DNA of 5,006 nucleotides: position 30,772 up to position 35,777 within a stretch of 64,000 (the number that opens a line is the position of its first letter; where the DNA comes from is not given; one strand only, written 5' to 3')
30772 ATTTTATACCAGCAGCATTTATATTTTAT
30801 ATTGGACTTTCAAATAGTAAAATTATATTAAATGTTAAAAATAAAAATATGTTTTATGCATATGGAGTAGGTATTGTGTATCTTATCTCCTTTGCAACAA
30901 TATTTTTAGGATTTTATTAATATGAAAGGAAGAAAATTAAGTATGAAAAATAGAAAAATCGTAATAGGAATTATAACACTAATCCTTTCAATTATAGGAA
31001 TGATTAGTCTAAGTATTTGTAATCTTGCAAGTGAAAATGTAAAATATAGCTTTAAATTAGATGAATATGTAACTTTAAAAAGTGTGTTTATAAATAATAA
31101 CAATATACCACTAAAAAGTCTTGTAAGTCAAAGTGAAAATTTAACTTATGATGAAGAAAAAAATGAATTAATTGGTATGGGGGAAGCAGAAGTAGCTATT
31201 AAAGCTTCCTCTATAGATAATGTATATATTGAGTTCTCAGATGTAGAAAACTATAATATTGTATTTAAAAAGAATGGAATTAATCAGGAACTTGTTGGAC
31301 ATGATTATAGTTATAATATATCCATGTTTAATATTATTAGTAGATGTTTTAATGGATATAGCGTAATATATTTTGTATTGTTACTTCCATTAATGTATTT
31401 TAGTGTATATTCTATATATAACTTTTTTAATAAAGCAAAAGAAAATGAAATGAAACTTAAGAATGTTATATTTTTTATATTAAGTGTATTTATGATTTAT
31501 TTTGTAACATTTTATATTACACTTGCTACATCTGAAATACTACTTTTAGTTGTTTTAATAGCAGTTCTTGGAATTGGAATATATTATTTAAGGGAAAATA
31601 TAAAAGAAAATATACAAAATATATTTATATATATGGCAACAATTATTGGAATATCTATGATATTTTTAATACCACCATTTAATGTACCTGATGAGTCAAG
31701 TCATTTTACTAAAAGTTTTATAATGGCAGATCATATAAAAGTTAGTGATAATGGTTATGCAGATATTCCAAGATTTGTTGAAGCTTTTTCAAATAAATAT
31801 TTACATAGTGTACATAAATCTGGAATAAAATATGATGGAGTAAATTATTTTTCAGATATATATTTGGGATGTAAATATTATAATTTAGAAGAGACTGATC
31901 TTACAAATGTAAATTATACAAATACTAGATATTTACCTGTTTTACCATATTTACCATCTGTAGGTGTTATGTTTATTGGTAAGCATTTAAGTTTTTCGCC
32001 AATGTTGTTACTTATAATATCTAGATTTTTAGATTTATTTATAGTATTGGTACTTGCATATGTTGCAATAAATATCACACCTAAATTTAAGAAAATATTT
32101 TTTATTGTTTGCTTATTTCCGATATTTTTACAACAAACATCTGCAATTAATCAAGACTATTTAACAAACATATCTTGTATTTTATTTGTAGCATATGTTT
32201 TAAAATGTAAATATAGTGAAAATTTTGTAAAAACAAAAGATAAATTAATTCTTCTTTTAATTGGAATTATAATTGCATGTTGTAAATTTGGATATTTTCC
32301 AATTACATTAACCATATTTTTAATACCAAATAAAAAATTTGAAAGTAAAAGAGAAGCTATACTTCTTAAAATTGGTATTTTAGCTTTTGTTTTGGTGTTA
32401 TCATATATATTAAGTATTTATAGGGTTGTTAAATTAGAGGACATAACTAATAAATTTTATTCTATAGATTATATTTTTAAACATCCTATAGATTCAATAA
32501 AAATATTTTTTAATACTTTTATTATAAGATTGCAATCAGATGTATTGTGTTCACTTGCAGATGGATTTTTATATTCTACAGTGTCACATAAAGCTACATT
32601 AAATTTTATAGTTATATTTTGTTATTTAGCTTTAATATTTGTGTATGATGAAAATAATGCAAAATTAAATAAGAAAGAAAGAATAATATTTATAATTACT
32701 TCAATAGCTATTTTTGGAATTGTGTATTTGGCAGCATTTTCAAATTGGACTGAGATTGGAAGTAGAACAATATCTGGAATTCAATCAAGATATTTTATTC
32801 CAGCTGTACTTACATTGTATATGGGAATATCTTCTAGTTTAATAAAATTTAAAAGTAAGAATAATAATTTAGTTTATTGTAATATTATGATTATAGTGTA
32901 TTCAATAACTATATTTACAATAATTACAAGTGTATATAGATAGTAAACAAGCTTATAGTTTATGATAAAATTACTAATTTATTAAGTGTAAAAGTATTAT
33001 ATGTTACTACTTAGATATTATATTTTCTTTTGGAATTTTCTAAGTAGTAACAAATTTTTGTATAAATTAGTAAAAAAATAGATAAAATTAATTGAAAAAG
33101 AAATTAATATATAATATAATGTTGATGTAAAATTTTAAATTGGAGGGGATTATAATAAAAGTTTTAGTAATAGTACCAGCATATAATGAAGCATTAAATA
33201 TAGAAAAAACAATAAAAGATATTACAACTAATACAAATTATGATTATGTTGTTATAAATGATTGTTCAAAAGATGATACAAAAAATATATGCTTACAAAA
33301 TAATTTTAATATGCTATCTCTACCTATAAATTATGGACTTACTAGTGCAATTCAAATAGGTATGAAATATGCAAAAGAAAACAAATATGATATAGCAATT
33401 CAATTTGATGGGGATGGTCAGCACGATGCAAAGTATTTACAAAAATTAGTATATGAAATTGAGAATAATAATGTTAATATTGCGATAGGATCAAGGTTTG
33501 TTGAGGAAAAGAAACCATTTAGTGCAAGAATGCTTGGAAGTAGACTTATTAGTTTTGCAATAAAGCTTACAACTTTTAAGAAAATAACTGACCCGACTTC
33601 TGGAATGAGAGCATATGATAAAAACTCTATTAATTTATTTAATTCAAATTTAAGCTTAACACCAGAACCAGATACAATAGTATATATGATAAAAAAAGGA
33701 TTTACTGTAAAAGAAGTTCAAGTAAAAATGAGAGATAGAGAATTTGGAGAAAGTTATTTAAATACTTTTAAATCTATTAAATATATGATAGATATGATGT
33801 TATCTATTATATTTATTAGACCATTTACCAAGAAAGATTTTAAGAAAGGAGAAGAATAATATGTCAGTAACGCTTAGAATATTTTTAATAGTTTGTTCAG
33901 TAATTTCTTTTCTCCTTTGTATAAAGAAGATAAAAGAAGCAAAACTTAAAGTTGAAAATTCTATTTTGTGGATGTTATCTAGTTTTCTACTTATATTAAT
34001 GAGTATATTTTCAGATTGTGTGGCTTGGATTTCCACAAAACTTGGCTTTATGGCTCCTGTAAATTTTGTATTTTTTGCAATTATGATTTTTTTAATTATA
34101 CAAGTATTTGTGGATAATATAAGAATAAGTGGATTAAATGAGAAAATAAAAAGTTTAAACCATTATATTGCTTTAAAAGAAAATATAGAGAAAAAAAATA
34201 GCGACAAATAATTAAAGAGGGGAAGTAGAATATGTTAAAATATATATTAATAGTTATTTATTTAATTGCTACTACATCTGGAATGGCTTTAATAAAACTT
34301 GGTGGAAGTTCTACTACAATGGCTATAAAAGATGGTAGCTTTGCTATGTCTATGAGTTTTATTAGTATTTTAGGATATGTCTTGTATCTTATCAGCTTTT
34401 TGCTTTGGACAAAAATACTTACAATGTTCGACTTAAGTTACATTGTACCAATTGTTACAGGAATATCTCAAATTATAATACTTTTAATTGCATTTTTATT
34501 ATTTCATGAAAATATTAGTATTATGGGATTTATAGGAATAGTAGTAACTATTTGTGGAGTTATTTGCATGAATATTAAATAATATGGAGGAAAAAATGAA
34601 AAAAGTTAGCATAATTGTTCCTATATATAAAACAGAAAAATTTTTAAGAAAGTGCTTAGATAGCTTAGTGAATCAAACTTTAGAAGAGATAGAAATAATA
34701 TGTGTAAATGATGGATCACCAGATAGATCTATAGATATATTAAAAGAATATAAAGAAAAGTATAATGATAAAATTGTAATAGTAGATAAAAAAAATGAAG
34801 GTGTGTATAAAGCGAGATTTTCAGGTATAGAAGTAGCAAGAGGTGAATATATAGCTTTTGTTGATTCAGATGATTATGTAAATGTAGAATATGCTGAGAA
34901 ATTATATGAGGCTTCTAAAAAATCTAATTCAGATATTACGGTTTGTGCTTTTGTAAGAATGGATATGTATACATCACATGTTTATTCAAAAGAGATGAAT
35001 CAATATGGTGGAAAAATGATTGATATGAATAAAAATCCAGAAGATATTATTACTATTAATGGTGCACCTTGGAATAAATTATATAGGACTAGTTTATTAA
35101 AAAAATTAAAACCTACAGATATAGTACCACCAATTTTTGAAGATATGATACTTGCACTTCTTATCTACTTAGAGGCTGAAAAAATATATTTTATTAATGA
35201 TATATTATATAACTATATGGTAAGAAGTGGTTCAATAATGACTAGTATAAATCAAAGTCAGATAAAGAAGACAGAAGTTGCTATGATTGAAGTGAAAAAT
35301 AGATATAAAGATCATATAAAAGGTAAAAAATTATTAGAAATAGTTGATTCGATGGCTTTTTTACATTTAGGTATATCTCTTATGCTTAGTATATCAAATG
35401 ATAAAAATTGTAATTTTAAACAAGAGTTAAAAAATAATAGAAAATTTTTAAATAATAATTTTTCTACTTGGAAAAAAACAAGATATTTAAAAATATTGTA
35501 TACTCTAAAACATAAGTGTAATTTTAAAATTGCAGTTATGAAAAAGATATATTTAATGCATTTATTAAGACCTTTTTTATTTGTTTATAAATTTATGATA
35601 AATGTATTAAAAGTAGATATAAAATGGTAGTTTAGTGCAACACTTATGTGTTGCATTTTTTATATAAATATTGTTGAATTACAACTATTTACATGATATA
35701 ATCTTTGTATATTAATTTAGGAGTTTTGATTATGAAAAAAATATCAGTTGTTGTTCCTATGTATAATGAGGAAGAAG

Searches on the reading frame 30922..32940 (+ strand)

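Call 41: search_protein_families(library=pfam, proteins=[window:30922-32940:+], max_evalue=0.00001)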
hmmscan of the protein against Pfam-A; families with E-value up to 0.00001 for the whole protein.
window:30922-32940:+ (673 aa): 1 family
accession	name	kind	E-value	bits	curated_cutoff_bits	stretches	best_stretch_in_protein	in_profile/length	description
PF09913.15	DUF2142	-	5.7e-37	127.9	30.1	1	241-630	2-394/395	Predicted membrane protein (DUF2142)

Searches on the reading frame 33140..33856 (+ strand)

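Call 41: search_protein_families(library=pfam, proteins=[window:33140-33856:+], max_evalue=0.00001)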
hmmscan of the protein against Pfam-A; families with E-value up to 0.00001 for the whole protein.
window:33140-33856:+ (239 aa): 1 family
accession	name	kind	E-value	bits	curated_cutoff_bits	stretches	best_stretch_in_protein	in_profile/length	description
PF00535.33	Glycos_transf_2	-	1.8e-25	90.3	23.3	1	10-164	2-164/168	Glycosyl transferase family 2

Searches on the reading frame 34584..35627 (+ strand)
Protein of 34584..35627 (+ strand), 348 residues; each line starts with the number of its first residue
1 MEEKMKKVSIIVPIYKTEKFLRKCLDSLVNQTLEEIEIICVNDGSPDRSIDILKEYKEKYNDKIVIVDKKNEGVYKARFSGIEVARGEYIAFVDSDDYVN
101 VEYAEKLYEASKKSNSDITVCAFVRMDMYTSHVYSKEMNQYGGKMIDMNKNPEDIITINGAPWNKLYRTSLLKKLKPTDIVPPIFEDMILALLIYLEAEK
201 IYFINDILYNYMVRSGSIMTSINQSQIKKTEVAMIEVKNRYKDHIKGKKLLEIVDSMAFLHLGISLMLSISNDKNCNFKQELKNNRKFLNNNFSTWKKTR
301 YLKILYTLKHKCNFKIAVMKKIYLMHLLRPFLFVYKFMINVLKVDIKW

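Call 41: search_protein_families(library=pfam, proteins=[window:34584-35627:+], max_evalue=0.00001)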
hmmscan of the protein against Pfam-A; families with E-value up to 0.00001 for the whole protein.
window:34584-35627:+ (348 aa): 3 families
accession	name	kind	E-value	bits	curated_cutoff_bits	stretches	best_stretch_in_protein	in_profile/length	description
PF00535.33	Glycos_transf_2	-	5.6e-36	124.4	23.3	1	9-175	1-167/168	Glycosyl transferase family 2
PF10111.15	Glyco_tranf_2_2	-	9.1e-10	38.9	27.3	1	9-145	1-141/276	Glycosyltransferase like family 2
PF13641.12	Glyco_tranf_2_3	-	7.6e-09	36.4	27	1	8-203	3-203/230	Glycosyltransferase like family 2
